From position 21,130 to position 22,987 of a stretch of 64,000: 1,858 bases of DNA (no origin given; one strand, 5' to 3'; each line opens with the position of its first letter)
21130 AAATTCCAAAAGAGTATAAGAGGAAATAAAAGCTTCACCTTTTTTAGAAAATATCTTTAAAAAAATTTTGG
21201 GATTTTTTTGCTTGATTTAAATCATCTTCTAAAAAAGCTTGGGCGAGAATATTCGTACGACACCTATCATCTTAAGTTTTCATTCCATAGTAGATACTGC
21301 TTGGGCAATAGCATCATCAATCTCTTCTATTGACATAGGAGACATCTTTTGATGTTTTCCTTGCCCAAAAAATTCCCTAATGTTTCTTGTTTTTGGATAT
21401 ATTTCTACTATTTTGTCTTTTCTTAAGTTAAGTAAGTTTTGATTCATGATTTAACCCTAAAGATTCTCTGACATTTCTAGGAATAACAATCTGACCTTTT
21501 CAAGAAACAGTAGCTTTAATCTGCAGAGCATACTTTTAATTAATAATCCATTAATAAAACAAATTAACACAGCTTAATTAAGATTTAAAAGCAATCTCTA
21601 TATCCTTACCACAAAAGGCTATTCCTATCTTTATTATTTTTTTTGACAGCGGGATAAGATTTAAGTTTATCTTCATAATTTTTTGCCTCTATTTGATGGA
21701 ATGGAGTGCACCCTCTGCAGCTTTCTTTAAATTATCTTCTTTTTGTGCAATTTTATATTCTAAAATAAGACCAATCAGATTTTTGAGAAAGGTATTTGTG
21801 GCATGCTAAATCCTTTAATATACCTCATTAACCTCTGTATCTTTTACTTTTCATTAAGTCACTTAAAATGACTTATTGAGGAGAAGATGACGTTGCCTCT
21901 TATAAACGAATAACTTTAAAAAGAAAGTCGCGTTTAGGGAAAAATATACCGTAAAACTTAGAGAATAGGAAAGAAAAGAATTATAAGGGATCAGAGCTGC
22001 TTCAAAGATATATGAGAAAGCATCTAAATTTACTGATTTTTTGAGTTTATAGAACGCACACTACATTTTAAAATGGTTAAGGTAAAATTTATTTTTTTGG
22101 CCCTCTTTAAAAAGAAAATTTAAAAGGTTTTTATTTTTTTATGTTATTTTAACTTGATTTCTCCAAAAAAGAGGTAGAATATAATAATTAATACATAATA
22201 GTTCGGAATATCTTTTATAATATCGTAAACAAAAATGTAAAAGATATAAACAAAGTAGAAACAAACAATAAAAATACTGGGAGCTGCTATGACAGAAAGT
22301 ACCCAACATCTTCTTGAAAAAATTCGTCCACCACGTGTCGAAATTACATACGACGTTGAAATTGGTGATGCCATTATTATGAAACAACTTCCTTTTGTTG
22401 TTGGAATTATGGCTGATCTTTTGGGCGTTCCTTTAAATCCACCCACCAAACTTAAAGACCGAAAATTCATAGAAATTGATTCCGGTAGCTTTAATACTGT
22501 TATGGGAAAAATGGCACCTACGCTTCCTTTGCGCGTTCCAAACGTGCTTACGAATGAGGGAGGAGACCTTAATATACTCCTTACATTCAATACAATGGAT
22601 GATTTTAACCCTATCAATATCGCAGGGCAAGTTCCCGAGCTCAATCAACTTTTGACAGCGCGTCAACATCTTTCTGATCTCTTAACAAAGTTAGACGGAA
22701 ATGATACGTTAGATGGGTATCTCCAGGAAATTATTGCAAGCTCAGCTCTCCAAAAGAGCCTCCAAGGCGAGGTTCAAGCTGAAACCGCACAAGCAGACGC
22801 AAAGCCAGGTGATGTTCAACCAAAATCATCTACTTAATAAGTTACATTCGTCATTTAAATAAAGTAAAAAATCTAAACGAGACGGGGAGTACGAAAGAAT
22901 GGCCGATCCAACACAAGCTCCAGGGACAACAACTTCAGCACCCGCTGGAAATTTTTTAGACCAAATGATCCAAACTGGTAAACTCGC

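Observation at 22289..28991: Type VI secretion sheath-tube-baseplate block without membrane complex, spike, ClpV or TssK in the window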

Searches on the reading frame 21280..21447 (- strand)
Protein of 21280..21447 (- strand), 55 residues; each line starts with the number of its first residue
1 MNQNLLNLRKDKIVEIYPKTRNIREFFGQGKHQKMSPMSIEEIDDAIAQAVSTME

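Call 57: search_protein_families(library=pfam, proteins=[window:21280-21447:-], max_evalue=1)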
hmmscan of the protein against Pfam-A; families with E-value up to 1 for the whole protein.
window:21280-21447:- (55 aa): 2 families
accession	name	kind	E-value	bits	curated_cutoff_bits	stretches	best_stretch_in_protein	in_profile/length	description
PF04552.19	Sigma54_DBD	-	0.012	15.7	22.8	1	5-54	17-66/160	Sigma-54, DNA binding domain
PF06698.16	DUF1192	-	0.12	12.9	25.5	1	28-49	10-31/58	Protein of unknown function (DUF1192)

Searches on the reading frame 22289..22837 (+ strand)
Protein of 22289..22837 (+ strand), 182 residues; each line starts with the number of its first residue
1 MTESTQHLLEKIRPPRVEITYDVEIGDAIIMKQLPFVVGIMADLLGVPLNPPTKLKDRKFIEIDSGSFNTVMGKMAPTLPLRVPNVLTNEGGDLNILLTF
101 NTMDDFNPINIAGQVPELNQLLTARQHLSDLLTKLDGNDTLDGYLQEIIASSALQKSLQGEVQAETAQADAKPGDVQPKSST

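Call 3: search_protein_families(library=pfam, proteins=[window:22289-22837:+], max_evalue=0.01)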
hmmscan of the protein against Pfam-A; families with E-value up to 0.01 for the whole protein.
window:22289-22837:+ (182 aa): 1 family
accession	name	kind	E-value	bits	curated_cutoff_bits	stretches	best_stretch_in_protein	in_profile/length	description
PF05591.17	T6SS_VipA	-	6.8e-50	169.3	24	1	10-162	2-154/155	Type VI secretion system, VipA, VC_A0107 or Hcp2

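Call 4: search_protein_families(library=ncbifam, proteins=[window:22289-22837:+], max_evalue=0.01)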
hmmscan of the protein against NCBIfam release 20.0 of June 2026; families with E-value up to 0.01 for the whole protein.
window:22289-22837:+ (182 aa): 1 family
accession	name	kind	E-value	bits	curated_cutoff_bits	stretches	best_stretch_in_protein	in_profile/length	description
TIGR03358.1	VI_chp_5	equivalog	2.9e-49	166.9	97.25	1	7-164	2-159/160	type VI secretion system contractile sheath small subunit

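Call 20: list_cluster_members(proteins=[P0001, window:22289-22837:+, window:24463-24960:+, window:25002-25637:+, window:25652-26185:+, window:26182-27996:+, window:29517-31625:+, window:32022-34364:+, window:34647-36248:+, window:36387-37910:-])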
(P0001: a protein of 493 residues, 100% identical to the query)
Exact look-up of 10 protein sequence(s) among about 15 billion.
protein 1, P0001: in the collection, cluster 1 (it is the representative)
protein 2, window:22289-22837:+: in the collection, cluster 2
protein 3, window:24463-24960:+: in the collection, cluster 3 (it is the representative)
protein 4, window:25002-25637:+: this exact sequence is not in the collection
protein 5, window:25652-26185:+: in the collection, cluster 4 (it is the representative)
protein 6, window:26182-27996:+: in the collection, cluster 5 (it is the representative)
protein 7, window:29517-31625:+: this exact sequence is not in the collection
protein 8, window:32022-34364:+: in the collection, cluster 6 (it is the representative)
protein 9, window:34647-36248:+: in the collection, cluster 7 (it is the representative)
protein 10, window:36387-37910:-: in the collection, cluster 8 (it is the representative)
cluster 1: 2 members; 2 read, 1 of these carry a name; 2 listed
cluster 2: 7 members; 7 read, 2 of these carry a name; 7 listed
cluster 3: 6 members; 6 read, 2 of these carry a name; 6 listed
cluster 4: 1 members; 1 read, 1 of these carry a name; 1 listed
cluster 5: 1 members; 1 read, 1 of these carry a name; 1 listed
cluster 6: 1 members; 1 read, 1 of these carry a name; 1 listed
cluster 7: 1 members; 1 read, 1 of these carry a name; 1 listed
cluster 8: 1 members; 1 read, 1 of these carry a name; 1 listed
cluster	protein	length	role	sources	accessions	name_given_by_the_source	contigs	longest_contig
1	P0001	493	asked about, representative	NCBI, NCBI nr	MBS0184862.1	MAG: type VI secretion system contractile sheath large subunit [Proteobacteria bacterium] | type VI secretion system contractile sheath large subunit [Pseudomonadota bacterium]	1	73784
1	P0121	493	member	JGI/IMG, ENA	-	-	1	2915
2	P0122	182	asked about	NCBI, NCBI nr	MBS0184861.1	MAG: type VI secretion system contractile sheath small subunit [Proteobacteria bacterium] | type VI secretion system contractile sheath small subunit [Pseudomonadota bacterium]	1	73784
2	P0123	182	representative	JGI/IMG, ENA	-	-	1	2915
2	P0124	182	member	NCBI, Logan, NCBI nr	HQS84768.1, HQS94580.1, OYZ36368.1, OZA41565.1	MAG: type VI secretion system-associated protein [Alphaproteobacteria bacterium 16-39-46]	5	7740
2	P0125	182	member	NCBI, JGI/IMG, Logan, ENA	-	-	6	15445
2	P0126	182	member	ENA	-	-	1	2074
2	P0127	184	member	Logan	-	-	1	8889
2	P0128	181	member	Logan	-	-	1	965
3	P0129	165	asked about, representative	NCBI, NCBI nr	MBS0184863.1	MAG: type VI secretion system tube protein Hcp [Proteobacteria bacterium] | type VI secretion system tube protein Hcp [Pseudomonadota bacterium]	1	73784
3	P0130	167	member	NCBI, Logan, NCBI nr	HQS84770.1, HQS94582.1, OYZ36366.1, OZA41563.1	MAG: hypothetical protein B7Y25_07615 [Alphaproteobacteria bacterium 16-39-46]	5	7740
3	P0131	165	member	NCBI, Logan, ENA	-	-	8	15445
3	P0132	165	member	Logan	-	-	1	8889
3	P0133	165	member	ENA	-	-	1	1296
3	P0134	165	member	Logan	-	-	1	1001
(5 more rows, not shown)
